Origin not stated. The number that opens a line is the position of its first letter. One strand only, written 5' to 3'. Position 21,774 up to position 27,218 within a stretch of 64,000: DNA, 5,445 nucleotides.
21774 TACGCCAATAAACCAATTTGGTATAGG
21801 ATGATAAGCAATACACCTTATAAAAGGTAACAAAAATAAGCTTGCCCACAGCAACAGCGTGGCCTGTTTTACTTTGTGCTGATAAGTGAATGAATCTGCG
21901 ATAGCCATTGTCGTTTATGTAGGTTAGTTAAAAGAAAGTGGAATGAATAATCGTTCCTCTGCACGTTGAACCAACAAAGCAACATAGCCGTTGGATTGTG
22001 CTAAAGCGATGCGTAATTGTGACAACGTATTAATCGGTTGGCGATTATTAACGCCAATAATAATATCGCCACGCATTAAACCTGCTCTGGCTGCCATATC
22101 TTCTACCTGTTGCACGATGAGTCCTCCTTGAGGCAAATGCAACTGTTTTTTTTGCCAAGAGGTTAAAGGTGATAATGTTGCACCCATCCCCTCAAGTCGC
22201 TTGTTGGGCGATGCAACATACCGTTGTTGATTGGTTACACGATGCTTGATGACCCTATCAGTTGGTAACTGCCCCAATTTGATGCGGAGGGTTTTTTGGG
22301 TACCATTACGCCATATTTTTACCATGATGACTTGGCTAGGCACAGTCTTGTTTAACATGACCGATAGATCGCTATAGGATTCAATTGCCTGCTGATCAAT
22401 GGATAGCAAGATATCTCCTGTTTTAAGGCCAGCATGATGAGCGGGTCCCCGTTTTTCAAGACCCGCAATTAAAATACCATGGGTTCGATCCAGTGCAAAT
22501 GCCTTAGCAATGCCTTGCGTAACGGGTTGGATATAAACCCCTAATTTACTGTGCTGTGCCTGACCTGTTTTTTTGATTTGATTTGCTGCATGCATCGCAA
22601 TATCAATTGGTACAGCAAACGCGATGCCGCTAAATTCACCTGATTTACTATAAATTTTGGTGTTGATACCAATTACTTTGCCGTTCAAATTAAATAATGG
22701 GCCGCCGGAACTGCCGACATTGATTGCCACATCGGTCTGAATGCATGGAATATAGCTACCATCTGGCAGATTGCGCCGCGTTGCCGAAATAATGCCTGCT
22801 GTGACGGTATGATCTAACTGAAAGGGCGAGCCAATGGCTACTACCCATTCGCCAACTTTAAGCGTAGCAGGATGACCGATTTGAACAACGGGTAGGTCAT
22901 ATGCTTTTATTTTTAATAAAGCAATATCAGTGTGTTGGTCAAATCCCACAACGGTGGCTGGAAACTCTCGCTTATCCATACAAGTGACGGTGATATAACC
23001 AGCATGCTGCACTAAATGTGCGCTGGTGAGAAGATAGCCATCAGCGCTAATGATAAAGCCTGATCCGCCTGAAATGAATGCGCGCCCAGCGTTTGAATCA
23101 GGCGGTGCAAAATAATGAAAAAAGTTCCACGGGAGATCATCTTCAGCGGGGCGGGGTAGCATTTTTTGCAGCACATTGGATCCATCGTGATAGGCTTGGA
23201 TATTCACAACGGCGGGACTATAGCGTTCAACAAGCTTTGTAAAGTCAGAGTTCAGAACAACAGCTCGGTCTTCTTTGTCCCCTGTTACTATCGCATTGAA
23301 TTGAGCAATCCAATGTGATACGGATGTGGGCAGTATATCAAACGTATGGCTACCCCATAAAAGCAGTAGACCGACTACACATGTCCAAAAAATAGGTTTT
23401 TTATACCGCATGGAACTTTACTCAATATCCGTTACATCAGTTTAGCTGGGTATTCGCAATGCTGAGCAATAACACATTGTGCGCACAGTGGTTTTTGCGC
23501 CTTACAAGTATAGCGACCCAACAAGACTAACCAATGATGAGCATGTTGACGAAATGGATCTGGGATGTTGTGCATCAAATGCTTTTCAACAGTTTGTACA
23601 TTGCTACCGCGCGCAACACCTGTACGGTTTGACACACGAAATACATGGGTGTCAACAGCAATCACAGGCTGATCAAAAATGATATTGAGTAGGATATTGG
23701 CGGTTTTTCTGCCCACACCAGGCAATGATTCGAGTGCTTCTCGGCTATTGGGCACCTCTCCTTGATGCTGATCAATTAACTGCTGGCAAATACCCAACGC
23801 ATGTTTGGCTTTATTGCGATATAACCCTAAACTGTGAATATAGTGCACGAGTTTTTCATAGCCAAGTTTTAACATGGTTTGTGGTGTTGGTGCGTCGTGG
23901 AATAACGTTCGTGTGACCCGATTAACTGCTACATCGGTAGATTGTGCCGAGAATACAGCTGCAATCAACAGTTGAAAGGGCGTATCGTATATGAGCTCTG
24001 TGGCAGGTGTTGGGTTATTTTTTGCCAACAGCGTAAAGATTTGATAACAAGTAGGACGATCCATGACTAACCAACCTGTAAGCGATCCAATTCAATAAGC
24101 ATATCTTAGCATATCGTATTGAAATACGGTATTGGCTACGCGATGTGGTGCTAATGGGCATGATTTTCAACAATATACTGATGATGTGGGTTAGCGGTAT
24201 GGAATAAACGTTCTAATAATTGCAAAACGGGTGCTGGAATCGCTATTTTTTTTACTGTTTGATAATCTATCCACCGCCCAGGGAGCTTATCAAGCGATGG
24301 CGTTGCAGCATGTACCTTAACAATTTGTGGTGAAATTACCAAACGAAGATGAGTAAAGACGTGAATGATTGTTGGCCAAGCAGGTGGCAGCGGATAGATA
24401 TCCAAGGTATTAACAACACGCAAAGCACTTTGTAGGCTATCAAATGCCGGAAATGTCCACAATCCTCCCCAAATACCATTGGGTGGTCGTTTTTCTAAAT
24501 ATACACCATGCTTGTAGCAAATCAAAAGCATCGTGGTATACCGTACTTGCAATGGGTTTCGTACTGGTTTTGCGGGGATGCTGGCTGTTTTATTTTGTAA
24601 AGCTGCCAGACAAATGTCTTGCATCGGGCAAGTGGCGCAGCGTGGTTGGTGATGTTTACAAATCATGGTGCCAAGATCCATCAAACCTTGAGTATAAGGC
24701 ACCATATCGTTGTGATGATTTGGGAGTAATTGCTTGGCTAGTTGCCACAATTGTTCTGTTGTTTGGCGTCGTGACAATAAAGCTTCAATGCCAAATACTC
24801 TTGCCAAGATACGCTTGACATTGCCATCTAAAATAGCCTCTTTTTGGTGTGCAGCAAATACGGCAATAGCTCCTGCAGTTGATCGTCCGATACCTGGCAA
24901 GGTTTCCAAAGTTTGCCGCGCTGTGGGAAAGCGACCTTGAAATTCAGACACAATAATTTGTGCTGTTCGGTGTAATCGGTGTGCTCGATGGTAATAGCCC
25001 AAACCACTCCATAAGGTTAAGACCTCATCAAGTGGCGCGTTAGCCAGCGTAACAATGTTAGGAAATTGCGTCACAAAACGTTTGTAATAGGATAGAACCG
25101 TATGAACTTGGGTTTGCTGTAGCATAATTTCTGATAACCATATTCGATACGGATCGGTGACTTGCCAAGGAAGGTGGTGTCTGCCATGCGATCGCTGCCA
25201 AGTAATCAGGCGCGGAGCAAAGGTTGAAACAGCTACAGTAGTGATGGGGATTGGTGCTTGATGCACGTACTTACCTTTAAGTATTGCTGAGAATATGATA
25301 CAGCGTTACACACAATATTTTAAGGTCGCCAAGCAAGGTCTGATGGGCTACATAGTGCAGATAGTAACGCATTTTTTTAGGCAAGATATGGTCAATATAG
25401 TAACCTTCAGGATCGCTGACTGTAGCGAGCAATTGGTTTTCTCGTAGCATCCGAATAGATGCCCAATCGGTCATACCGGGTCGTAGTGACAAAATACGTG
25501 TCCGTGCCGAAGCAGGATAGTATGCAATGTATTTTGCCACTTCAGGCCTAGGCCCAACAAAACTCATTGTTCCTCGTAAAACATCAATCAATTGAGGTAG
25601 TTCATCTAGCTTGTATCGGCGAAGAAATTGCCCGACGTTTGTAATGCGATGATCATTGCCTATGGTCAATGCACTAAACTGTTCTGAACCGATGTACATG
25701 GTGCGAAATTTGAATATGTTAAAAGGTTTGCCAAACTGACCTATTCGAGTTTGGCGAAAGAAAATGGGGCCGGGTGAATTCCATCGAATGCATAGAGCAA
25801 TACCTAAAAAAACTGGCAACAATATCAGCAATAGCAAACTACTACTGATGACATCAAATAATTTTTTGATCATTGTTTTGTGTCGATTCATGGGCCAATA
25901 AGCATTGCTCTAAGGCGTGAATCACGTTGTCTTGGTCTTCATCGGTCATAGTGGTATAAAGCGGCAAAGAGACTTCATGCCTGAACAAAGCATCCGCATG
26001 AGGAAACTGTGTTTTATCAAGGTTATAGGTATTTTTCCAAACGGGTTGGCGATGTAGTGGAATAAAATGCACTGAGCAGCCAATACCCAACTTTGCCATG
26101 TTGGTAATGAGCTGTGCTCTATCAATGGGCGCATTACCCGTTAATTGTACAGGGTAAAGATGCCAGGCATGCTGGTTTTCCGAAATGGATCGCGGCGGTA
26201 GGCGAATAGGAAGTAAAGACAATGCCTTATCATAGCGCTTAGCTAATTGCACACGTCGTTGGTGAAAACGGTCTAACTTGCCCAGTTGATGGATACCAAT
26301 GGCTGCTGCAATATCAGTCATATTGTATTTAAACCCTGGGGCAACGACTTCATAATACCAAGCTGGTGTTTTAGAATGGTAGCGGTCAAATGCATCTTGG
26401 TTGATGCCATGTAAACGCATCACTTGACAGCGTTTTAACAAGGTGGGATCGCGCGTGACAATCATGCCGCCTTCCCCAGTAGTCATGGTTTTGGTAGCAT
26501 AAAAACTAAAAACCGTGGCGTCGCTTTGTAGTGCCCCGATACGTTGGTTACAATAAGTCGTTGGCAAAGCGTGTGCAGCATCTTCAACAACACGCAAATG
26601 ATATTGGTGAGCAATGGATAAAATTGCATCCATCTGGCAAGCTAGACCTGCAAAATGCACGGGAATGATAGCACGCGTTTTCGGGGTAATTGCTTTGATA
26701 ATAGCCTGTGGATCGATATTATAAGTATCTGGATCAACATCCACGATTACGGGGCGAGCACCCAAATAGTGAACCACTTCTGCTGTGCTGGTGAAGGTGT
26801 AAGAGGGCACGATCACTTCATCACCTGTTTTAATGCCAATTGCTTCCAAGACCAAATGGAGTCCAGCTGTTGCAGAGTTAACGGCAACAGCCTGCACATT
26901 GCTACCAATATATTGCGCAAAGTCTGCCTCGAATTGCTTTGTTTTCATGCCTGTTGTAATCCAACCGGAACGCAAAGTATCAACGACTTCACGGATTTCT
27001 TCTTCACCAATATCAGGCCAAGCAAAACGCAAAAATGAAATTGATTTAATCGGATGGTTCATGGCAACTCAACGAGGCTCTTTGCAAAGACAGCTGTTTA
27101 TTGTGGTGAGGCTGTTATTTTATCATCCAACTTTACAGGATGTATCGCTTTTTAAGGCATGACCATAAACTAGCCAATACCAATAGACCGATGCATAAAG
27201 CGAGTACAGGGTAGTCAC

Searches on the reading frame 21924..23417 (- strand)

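Call 79: search_protein_families(library=ncbifam, max_evalue=1e-40, proteins=[window:21924-23417:-])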
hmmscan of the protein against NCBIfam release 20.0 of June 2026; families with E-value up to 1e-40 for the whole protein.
window:21924-23417:- (497 aa): 10 families
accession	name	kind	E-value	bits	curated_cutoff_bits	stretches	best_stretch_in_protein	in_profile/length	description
TIGR02037.1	degP_htrA_DO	subfamily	8.4e-123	410.5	416.2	1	58-492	2-432/434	Do family serine endopeptidase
NF041521.1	HhoA_HhoB_HtrA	equivalog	4.8e-81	272.6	450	1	60-385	4-335/335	HhoA/HhoB/HtrA family serine endopeptidase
NF007526.1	PRK10139.1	equivalog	4.7e-76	256.3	756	1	59-492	42-453/456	serine endoprotease DegQ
TIGR02038.1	protease_degS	equivalog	8e-70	235.7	422.95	1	118-382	80-347/351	outer membrane-stress sensor serine endopeptidase DegS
NF008189.1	PRK10942.1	equivalog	2.9e-66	223.9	720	1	110-492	107-474/477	serine endoprotease DegP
NF008147.1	PRK10898.1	equivalog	5.5e-62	209.9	408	1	111-383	73-349/352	outer membrane-stress sensor serine endopeptidase DegS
NF047968.1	SerProtHtrA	equivalog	6.9e-60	203.3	470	1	117-381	88-357/357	serine protease HtrA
NF040960.1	MamE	equivalog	2.2e-59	201.6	800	1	48-272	62-284/659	magnetosome formation protease MamE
NF050055.1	SerProtHtrAMycob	equivalog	8.6e-46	156.9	800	1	116-380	227-497/502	serine protease HtrA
NF053637.1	SerProtHtrAspr2045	equivalog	2.2e-43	148.7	650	1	107-383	94-388/394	serine protease HtrA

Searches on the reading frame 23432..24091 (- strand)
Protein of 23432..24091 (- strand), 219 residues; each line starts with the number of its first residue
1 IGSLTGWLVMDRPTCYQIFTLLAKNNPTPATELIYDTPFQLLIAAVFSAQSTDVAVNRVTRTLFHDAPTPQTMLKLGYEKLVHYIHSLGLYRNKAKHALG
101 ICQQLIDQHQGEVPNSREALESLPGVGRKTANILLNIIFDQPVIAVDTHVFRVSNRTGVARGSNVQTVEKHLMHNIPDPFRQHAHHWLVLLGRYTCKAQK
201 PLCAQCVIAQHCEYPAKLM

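Call 79: search_protein_families(library=ncbifam, max_evalue=1e-40, proteins=[window:23432-24091:-])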
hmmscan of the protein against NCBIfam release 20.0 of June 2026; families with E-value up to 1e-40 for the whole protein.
window:23432-24091:- (219 aa): 2 families
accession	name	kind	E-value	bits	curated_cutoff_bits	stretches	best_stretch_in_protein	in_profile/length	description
NF007978.0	PRK10702.1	equivalog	3.1e-76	255.7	405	1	14-218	5-209/211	endonuclease III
TIGR01083.1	nth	equivalog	4.2e-76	254.9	211.7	1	16-203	5-192/192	endonuclease III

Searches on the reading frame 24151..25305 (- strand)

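Call 79: search_protein_families(library=ncbifam, max_evalue=1e-40, proteins=[window:24151-25305:-])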
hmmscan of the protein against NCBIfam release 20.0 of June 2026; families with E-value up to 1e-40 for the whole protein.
window:24151-25305:- (384 aa): 3 families
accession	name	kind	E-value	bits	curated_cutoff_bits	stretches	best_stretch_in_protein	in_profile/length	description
NF008132.0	PRK10880.1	equivalog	1.4e-99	333.5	427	1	26-370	4-348/351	A/G-specific adenine glycosylase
TIGR01084.1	mutY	equivalog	4.3e-97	325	286.5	1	29-295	2-270/277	A/G-specific adenine glycosylase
NF010488.0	PRK13910.1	equivalog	6e-41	140.7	471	1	60-237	1-172/290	adenine-specific DNA glycosylase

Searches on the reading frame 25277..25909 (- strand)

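Call 79: search_protein_families(library=ncbifam, max_evalue=1e-40, proteins=[window:25277-25909:-])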
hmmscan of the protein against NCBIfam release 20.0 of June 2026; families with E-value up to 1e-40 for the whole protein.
window:25277-25909:- (210 aa): 5 families
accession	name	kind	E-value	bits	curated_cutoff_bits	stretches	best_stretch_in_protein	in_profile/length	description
TIGR03025.1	EPS_sugtrans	subfamily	6.8e-65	220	295.55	1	6-208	249-440/445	exopolysaccharide biosynthesis polyprenyl glycosylphosphotransferase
TIGR03023.1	WcaJ_sugtrans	equivalog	6.4e-57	193.8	410.75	1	6-208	254-448/453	undecaprenyl-phosphate glucose phosphotransferase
TIGR03013.1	EpsB_2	subfamily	5.3e-48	164.2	393.35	1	9-206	249-436/443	TIGR03013 family XrtA/PEP-CTERM system glycosyltransferase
NF041877.1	EPS_EpsZ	equivalog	6e-44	150.4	800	1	8-149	259-411/459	exopolysaccharide biosynthesis polyisoprenyl-phosphate hexose-1-phosphate transferase EpsZ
TIGR03022.1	WbaP_sugtrans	subfamily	1.9e-43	149.4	403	0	8-147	252-406/456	undecaprenyl-phosphate galactose phosphotransferase WbaP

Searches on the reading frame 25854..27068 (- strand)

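Call 80: search_protein_families(library=ncbifam, max_evalue=1e-40, proteins=[window:25854-27068:-])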
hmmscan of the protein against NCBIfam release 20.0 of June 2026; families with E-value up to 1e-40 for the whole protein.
window:25854-27068:- (404 aa): 7 families
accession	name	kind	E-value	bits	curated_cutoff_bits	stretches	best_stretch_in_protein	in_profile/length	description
TIGR03588.1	PseC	equivalog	6.1e-117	390.7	423.5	1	15-390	4-380/380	UDP-4-amino-4,6-dideoxy-N-acetyl-beta-L-altrosamine transaminase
NF008658.2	PRK11658.1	equivalog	4.4e-114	381.1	631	1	11-389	3-376/379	UDP-4-amino-4-deoxy-L-arabinose aminotransferase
NF008687.0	PRK11706.1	equivalog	5.3e-79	265.7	375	1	14-389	3-373/375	dTDP-4-amino-4,6-dideoxygalactose transaminase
TIGR04181.1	NHT_00031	hypoth_equivalog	7.6e-68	229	420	1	16-369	4-357/359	LegC family aminotransferase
TIGR02379.1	ECA_wecE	subfamily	4.5e-67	226.4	434.85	1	14-389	3-374/376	dTDP-4-amino-4,6-dideoxy-D-glucose transaminase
NF011936.0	PRK15407.1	equivalog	3.5e-53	180.9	423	1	20-390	44-436/440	lipopolysaccharide biosynthesis protein RfbH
TIGR04427.1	PLP_DesI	equivalog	8.2e-52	176.6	650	1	32-386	42-379/390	dTDP-4-dehydro-6-deoxyglucose aminotransferase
